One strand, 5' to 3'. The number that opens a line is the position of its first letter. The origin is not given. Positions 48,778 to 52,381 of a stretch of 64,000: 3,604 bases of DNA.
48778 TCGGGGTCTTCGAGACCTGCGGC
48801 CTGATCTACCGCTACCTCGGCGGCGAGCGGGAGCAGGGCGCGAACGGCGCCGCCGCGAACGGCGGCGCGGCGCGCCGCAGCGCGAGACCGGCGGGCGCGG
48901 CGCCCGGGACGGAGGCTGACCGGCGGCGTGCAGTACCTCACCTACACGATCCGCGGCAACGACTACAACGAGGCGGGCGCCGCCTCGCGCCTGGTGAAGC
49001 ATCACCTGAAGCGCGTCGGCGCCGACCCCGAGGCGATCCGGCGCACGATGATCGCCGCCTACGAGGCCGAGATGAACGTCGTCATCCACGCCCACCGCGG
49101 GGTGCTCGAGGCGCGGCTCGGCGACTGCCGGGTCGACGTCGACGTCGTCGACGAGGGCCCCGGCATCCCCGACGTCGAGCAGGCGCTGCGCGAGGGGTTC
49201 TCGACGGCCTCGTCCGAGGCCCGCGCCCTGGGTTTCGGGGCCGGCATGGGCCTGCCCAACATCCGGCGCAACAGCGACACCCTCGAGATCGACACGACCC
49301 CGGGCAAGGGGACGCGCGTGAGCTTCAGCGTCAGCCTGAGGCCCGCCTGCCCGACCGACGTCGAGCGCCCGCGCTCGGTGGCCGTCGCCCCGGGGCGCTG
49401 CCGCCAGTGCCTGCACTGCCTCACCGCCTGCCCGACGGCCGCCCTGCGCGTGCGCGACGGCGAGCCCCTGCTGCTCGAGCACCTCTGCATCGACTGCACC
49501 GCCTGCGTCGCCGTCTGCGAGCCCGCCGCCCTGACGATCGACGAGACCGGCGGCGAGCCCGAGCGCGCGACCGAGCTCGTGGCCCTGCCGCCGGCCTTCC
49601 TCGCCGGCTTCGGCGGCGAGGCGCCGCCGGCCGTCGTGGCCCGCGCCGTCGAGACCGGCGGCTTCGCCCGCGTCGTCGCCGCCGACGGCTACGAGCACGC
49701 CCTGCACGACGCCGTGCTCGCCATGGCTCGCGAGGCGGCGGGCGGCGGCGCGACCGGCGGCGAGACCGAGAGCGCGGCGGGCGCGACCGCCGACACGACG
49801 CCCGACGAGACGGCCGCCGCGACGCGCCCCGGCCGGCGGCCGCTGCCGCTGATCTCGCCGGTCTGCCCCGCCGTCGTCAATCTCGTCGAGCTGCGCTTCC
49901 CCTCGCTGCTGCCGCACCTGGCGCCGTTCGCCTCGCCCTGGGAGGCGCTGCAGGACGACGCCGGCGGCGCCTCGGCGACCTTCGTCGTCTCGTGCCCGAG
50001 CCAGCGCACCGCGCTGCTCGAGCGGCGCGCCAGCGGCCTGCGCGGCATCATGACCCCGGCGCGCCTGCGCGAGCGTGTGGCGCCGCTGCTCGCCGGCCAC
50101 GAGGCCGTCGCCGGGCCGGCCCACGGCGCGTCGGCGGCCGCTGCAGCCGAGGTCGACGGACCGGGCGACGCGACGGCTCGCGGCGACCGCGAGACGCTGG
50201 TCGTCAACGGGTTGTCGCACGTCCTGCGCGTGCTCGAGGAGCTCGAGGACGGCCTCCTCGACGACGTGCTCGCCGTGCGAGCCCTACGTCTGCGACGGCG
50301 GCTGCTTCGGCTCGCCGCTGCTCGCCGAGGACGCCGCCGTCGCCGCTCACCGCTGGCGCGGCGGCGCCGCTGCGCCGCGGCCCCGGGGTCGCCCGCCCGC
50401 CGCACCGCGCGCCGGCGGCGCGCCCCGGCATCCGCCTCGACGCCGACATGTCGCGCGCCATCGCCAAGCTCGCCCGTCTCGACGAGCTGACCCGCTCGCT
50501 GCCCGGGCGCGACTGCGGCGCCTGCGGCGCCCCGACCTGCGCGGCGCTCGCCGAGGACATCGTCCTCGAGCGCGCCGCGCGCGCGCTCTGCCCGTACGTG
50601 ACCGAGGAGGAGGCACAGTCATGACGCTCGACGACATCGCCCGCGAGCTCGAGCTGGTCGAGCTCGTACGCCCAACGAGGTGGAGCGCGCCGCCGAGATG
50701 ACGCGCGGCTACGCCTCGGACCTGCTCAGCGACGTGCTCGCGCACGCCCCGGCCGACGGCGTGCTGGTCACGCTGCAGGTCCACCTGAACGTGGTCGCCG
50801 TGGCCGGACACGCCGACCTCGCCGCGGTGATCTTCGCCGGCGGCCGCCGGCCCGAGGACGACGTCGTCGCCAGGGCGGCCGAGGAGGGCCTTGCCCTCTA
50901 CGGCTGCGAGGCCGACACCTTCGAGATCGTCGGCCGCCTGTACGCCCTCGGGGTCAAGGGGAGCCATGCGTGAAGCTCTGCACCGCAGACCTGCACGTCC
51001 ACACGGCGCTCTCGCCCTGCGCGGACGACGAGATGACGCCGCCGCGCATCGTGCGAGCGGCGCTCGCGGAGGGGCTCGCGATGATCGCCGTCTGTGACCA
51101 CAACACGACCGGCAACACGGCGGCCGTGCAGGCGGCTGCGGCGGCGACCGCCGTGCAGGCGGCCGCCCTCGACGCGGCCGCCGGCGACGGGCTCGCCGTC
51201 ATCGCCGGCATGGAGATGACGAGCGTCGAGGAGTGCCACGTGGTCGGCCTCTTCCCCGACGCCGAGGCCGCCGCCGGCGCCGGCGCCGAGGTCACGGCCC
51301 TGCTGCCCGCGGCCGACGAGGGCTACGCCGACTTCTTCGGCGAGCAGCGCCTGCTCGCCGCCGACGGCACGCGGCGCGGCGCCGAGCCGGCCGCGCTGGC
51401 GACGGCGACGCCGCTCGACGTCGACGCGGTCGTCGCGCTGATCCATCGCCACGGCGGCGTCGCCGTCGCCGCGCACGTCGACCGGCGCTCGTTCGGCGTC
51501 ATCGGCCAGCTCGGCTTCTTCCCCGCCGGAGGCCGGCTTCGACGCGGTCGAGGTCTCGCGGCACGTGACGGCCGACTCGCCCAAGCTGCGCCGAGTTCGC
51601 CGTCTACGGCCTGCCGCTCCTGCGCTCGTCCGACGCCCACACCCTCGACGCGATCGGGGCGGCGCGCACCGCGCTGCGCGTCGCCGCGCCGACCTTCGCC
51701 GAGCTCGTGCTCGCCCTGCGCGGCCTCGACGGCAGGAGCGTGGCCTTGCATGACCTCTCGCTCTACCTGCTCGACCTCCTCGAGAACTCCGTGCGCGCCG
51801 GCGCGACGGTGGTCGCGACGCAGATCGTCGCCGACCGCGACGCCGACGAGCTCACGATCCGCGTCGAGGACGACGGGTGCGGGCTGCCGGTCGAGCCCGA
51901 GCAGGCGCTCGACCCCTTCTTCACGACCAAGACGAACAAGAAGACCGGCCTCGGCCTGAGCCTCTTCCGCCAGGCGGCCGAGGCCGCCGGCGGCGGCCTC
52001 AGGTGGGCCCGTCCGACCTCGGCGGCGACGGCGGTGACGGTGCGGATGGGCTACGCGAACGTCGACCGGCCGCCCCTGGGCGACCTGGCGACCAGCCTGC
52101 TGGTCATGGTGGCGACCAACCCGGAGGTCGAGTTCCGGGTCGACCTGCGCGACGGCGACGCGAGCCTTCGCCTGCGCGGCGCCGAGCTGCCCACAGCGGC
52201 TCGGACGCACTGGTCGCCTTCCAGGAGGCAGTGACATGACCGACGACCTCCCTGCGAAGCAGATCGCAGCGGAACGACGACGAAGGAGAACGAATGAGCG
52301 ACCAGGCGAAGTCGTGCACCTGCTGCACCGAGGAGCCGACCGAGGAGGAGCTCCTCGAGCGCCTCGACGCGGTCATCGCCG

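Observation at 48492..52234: Uncharacterised five-gene regulatory cassette between rex and the hydrogenase structural genes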

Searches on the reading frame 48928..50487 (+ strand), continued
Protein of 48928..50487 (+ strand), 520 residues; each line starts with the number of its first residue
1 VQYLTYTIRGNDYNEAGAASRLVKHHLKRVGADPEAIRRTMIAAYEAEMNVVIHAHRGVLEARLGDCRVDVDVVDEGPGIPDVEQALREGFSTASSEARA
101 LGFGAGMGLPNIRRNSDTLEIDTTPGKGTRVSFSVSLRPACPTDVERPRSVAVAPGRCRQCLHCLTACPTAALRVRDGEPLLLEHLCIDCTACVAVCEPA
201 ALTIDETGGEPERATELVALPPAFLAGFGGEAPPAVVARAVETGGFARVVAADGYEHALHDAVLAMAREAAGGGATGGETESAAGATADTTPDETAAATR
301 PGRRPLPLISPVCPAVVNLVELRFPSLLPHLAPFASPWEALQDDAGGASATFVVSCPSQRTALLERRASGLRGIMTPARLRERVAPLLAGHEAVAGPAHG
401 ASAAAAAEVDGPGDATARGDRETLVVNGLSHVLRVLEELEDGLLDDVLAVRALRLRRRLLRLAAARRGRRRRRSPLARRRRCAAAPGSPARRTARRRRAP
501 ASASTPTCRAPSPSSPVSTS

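Call 62: fold_search(model_id=the predicted structure, library=pdb)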
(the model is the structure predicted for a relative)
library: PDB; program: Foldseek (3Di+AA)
matches with E <= 10: 443; with E <= 0.001: 81
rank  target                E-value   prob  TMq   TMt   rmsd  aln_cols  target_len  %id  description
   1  1til_E                2.6e-08  1.00  0.22  0.82   2.6       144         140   21  Crystal Structures of the ADP and ATP bound forms of the Bacillus Anti-sigma factor SpoIIAB in complex with the Anti-a (released 2004-06-15)
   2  9gnk                  3.7e-08  1.00  0.40  0.44   7.0       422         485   16  Desulfovibrio desulfuricans [FeFe]-hydrogenase variant with both subunits linked by a 13 amino acid linker peptide deriv (released 2025-09-24)
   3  8ryh                  7.2e-08  1.00  0.40  0.46   6.7       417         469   16  Desulfovibrio desulfuricans [FeFe]-hydrogenase variant with both subunits linked by a linker peptide derived from a grou (released 2025-02-19)
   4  1th8_A                9.8e-08  1.00  0.21  0.80   2.1       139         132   21  Crystal Structures of the ADP and ATP bound forms of the Bacillus Anti-sigma factor SpoIIAB in complex with the Anti-a (released 2004-06-15)
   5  8ru6                  1.5e-07  1.00  0.41  0.46   7.0       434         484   16  Desulfovibrio desulfuricans [FeFe]-hydrogenase variant with both subunits linked by a 4 amino acid linker peptide derive (released 2025-02-12)
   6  9gbu_A                1.9e-07  1.00  0.38  0.43   7.6       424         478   17  Desulfovibrio desulfuricans [FeFe]-hydrogenase variant with both subunits linked by a 13 amino acid linker peptide der (released 2025-08-13)
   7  1thn_A                2.0e-07  1.00  0.22  0.82   2.3       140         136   20  Crystal Structures of the ADP and ATP bound forms of the Bacillus Anti-sigma factor SpoIIAB in complex with the Anti-a (released 2004-06-15)
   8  1tid_C                2.2e-07  1.00  0.22  0.82   2.3       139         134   20  Crystal Structures of the ADP and ATP bound forms of the Bacillus Anti-sigma factor SpoIIAB in complex with the Anti-a (released 2004-06-15)
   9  9gbu_B                3.1e-07  1.00  0.40  0.45   6.9       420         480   16  Desulfovibrio desulfuricans [FeFe]-hydrogenase variant with both subunits linked by a 13 amino acid linker peptide der (released 2025-08-13)
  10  6gm8_A                3.5e-07  1.00  0.37  0.35  12.6       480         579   15  [FeFe]-hydrogenase CpI from Clostridium pasteurianum, variant E282Q (released 2018-11-07)
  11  5la3_A                3.6e-07  1.00  0.36  0.35  10.8       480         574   15  [FeFe]-hydrogenase CpI from Clostridium pasteurianum, variant E279A (released 2017-06-21)
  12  1l0o_A                4.2e-07  1.00  0.22  0.78   2.6       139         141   22  Crystal Structure of the Bacillus stearothermophilus Anti-Sigma Factor SpoIIAB with the Sporulation Sigma Factor Sigma (released 2002-04-03)
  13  6gly_A                4.2e-07  1.00  0.35  0.33  12.9       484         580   15  [FeFe]-hydrogenase CpI from Clostridium pasteurianum, variant C299A (released 2018-11-07)
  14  6gm4_A                7.0e-07  1.00  0.38  0.37   9.8       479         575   14  [FeFe]-hydrogenase CpI from Clostridium pasteurianum, variant S319A (released 2018-11-07)
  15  8aj6_A                7.4e-07  1.00  0.36  0.34  12.6       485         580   16  cyanide-bound [FeFe]-hydrogenase I from Clostridium pasteurianum (CpI) (released 2022-12-14)
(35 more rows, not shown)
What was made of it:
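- On Group D (M2e) [FeFe]-hydrogenase / HydS: Foldseek matches DdH, CpI and CbA5H over about 420 columns (call 62).
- On SpoIIAB/RsbW-type anti-sigma serine kinases (HATPase_c_2): Target-normalised TM-score is 0.82 to SpoIIAB and 0.83-0.88 to RsbW (call 62).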

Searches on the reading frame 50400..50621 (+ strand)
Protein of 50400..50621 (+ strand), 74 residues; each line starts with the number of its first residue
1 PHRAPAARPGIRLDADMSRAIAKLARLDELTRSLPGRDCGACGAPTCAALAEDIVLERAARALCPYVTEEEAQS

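Call 4: search_protein_families(library=pfam, max_evalue=0.01, proteins=[window:50400-50621:+])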
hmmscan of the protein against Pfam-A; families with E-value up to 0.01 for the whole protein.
window:50400-50621:+ (74 aa): 1 family
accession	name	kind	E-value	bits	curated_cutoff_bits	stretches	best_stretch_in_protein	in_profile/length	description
PF04060.18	FeS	-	5.6e-12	45.6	23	1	34-66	1-33/33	Putative Fe-S cluster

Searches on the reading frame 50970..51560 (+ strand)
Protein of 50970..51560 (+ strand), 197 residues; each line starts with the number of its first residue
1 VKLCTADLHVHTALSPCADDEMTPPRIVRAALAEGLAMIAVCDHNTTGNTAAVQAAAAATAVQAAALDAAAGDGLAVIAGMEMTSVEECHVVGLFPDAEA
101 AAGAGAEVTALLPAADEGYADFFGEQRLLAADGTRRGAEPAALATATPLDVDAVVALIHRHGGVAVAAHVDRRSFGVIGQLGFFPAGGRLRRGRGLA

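Call 4: search_protein_families(library=pfam, max_evalue=0.01, proteins=[window:50970-51560:+])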
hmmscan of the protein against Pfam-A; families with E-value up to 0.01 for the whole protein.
window:50970-51560:+ (197 aa): 1 family
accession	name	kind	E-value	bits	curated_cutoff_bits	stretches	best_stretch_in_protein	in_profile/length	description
PF02811.25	PHP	-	8.3e-07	29.9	26.4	1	7-123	1-71/164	PHP domain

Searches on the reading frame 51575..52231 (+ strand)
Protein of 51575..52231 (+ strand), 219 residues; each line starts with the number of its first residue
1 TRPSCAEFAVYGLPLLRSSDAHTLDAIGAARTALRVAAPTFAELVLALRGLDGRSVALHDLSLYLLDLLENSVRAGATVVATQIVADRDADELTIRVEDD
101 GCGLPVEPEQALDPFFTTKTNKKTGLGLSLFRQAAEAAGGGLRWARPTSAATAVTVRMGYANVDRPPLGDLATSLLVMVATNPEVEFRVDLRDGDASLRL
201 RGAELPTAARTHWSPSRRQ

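Call 4: search_protein_families(library=pfam, max_evalue=0.01, proteins=[window:51575-52231:+])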
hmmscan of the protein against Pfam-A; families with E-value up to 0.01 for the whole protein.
window:51575-52231:+ (219 aa): 3 families
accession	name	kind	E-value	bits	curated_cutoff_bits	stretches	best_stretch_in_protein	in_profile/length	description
PF02518.31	HATPase_c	-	5.7e-13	49.7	26.4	1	61-157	6-106/111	Histidine kinase-, DNA gyrase B-, and HSP90-like ATPase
PF13263.12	PHP_C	-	3.3e-06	27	21.3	1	11-49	14-52/56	PHP-associated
PF13589.12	HATPase_c_3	-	0.00017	22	25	1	65-107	7-48/137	Histidine kinase-, DNA gyrase B-, and HSP90-like ATPase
